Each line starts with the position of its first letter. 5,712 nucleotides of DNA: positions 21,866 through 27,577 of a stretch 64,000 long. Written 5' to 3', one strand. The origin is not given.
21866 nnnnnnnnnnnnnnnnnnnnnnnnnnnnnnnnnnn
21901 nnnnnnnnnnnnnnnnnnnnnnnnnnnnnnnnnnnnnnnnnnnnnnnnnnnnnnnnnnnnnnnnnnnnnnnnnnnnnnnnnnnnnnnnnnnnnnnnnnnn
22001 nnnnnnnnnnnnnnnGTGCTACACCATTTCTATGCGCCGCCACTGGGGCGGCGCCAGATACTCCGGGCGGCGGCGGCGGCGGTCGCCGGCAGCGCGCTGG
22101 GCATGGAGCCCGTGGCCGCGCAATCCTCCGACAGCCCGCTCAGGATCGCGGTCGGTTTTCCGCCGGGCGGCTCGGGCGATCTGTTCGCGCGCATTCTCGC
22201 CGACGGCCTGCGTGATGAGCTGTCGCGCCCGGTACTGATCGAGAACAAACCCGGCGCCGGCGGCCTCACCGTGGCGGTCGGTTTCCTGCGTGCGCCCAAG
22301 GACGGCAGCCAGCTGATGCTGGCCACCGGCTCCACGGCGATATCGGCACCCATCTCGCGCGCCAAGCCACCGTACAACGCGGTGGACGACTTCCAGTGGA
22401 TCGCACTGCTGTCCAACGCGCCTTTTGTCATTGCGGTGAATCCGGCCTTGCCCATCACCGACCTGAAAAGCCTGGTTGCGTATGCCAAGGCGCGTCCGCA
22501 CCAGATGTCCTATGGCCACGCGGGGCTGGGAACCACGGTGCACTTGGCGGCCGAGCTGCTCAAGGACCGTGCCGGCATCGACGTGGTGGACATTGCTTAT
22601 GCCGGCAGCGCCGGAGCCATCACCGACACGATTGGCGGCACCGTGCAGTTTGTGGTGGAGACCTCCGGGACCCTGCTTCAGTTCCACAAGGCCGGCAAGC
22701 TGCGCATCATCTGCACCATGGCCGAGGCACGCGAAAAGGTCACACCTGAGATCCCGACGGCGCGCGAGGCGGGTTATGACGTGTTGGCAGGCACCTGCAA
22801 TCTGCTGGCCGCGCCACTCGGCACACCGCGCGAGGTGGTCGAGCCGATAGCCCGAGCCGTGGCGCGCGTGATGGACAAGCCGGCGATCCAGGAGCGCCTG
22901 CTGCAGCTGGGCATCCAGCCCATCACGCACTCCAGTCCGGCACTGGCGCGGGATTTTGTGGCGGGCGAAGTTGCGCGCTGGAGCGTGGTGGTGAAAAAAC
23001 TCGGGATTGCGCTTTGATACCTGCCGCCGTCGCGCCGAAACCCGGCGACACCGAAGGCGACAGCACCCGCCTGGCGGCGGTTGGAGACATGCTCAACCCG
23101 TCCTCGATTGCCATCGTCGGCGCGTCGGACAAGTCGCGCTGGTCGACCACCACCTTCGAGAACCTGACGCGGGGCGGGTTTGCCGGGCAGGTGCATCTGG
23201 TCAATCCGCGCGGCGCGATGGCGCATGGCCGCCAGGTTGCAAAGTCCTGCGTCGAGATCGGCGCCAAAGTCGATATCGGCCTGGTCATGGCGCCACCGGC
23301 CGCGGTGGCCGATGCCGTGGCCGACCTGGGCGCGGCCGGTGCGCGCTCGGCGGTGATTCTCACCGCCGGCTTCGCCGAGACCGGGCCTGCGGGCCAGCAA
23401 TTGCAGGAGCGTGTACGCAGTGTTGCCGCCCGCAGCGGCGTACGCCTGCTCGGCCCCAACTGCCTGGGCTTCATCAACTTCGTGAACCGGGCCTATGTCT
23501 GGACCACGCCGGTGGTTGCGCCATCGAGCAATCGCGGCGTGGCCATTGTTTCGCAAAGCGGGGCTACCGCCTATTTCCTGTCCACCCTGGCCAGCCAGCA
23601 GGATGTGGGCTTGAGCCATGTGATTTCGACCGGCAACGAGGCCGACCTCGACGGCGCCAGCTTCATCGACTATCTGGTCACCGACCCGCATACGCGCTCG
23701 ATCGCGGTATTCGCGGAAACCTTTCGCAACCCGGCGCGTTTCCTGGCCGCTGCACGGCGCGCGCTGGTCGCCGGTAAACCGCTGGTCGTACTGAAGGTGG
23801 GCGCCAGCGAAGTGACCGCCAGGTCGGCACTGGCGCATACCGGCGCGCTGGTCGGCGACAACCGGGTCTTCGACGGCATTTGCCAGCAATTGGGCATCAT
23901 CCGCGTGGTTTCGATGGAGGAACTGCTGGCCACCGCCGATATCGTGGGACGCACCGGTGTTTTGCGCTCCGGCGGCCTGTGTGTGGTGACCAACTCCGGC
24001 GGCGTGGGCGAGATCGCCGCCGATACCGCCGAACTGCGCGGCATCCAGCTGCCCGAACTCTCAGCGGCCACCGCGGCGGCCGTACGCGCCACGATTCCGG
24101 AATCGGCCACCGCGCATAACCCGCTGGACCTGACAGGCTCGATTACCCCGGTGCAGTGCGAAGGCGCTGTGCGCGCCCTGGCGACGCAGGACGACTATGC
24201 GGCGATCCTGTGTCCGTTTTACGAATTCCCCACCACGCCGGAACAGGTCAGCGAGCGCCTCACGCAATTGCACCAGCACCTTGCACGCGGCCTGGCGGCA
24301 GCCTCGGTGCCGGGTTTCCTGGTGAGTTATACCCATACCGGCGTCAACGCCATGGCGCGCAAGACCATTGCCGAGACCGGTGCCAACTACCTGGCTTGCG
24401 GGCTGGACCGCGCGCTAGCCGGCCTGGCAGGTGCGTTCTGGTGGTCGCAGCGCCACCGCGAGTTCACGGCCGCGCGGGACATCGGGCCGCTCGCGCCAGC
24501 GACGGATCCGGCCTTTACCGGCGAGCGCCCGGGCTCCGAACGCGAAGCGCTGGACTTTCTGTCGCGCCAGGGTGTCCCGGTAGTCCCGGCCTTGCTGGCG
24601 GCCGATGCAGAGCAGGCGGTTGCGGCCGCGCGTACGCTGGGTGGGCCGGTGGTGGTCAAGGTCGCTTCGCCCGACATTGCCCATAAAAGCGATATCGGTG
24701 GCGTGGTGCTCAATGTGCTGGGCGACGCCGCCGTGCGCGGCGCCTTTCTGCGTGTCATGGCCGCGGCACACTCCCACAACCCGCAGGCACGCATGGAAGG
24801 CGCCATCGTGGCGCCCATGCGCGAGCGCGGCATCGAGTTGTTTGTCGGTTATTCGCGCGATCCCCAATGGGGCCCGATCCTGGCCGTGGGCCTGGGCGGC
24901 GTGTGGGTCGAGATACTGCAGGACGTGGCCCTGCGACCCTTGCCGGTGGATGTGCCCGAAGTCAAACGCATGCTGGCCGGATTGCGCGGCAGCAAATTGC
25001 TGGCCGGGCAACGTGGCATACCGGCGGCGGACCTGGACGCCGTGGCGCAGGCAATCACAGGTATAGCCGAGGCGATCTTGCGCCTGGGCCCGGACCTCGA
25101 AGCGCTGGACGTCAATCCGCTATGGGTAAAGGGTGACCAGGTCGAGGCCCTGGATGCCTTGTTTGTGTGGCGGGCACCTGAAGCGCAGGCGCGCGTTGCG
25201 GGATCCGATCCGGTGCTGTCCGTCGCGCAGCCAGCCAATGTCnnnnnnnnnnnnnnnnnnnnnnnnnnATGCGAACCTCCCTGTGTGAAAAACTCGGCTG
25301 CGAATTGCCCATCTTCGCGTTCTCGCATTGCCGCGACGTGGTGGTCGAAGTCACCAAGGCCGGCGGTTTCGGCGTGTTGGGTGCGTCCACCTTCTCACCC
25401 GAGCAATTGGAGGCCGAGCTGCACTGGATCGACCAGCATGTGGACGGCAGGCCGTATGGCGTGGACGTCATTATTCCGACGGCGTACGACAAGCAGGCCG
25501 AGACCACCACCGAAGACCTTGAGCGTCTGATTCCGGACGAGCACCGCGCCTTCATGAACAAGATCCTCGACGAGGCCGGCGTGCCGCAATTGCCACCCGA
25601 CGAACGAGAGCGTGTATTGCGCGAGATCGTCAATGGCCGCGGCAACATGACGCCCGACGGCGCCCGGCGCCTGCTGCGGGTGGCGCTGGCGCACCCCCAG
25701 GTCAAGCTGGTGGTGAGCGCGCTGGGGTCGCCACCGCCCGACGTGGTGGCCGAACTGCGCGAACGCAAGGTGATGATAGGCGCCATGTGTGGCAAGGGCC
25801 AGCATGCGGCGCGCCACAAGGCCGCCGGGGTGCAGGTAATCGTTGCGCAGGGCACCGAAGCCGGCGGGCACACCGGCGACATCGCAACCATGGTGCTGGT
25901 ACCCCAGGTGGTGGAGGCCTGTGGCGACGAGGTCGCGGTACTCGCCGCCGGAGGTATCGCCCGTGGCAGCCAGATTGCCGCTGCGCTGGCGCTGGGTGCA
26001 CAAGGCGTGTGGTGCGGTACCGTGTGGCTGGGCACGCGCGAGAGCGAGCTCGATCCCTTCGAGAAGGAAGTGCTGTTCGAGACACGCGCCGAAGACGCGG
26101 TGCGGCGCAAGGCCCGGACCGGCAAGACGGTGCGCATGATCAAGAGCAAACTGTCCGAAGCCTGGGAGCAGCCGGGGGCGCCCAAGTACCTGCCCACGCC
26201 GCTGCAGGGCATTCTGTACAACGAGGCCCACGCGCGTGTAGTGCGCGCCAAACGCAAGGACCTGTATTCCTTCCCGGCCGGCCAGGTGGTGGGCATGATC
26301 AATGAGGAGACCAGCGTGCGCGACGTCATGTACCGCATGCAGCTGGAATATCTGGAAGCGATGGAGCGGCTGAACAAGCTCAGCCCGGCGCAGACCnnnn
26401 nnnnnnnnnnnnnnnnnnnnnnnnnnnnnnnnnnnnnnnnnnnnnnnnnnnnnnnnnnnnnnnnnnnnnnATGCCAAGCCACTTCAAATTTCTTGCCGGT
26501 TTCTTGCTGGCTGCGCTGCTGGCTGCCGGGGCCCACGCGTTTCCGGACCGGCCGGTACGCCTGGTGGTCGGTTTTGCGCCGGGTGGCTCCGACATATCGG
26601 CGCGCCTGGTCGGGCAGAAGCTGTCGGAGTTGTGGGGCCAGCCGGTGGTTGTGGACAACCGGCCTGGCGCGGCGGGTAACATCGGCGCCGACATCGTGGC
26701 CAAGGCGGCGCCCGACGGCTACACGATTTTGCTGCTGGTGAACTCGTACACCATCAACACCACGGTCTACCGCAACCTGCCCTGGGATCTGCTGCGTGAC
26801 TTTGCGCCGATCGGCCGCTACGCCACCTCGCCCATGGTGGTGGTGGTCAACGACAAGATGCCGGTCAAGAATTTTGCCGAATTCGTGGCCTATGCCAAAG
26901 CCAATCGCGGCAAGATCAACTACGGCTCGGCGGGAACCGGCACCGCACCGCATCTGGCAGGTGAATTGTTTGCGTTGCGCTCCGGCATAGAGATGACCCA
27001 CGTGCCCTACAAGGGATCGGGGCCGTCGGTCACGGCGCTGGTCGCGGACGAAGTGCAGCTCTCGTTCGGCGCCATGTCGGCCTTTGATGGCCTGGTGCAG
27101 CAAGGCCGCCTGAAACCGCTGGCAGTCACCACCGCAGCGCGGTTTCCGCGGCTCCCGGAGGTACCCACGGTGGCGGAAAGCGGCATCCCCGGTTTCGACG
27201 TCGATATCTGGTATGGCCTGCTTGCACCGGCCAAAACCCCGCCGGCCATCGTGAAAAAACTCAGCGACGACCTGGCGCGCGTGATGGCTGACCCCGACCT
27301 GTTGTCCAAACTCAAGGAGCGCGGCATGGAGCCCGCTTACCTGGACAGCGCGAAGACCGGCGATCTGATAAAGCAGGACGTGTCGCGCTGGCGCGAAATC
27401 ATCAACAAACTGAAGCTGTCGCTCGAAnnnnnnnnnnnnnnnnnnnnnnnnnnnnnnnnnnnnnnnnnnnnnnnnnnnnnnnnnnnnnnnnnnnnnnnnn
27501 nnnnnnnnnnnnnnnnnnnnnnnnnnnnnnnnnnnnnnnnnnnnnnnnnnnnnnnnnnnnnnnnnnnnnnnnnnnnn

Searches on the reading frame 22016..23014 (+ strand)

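Call 8: search_protein_families(library=pfam, proteins=[window:22016-23014:+], max_evalue=0.00001)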
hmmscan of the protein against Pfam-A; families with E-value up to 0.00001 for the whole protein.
window:22016-23014:+ (333 aa): 1 family
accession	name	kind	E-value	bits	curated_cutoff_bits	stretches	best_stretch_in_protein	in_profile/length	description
PF03401.19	TctC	-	1e-54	186.4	27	1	58-330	2-273/274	Tripartite tricarboxylate transporter family receptor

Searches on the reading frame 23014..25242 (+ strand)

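Call 8: search_protein_families(library=pfam, proteins=[window:23014-25242:+], max_evalue=0.00001)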
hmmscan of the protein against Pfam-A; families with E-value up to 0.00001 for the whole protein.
window:23014-25242:+ (743 aa): 5 families
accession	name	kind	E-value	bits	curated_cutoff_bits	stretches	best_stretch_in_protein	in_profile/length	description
PF13549.11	ATP-grasp_5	-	9.3e-61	205.4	27.6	1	508-716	11-218/221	ATP-grasp domain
PF13607.11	Succ_CoA_lig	-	1.2e-43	148.7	27.4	1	175-310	3-137/138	Succinyl-CoA ligase like flavodoxin domain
PF13380.12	CoA_binding_2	-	4.8e-18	66.1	22.8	1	31-154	2-114/116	CoA binding domain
PF02629.25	CoA_binding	-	1.8e-08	35.4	22.3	1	29-119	3-97/97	CoA binding domain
PF19045.5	Ligase_CoA_2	-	6.3e-06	26.7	23.7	0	324-417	3-96/162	Ligase-CoA domain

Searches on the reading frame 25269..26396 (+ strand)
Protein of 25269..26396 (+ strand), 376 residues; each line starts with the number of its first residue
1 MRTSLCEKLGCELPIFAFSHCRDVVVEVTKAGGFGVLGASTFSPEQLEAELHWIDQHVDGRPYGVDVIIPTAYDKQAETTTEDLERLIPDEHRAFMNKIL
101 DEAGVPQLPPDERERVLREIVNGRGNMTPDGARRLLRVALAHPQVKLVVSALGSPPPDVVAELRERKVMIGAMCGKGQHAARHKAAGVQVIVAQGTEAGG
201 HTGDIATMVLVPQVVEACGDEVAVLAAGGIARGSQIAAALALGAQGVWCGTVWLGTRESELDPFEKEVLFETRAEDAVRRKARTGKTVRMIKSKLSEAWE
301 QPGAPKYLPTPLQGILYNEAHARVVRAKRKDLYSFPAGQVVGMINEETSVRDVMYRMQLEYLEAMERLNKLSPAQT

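Call 8: search_protein_families(library=pfam, proteins=[window:25269-26396:+], max_evalue=0.00001)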
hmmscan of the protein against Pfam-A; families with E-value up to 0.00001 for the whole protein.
window:25269-26396:+ (376 aa): 3 families
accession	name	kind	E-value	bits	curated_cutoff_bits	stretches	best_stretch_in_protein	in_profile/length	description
PF03060.21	NMO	-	9.4e-40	137.4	28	1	24-355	27-326/331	Nitronate monooxygenase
PF01070.24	FMN_dh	-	7.4e-10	38.8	24.9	1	179-254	231-306/350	FMN-dependent dehydrogenase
PF00478.31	IMPDH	-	8e-06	25.5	25.6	0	214-260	199-246/345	IMP dehydrogenase / GMP reductase domain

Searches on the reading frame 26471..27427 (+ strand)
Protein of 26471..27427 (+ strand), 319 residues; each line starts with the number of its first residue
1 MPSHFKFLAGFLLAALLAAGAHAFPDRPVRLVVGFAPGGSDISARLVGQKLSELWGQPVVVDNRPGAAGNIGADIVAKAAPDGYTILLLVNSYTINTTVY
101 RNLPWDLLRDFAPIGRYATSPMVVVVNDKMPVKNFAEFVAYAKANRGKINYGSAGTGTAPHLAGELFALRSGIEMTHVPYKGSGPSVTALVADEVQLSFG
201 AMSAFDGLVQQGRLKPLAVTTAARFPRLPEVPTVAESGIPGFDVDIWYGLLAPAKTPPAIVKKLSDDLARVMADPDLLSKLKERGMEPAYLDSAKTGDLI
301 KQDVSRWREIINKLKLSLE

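Call 8: search_protein_families(library=pfam, proteins=[window:26471-27427:+], max_evalue=0.00001)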
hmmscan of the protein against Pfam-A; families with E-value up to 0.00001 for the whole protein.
window:26471-27427:+ (319 aa): 1 family
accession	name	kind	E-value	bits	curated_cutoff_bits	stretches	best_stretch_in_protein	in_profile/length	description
PF03401.19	TctC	-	1.1e-80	271.5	27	1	44-316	2-274/274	Tripartite tricarboxylate transporter family receptor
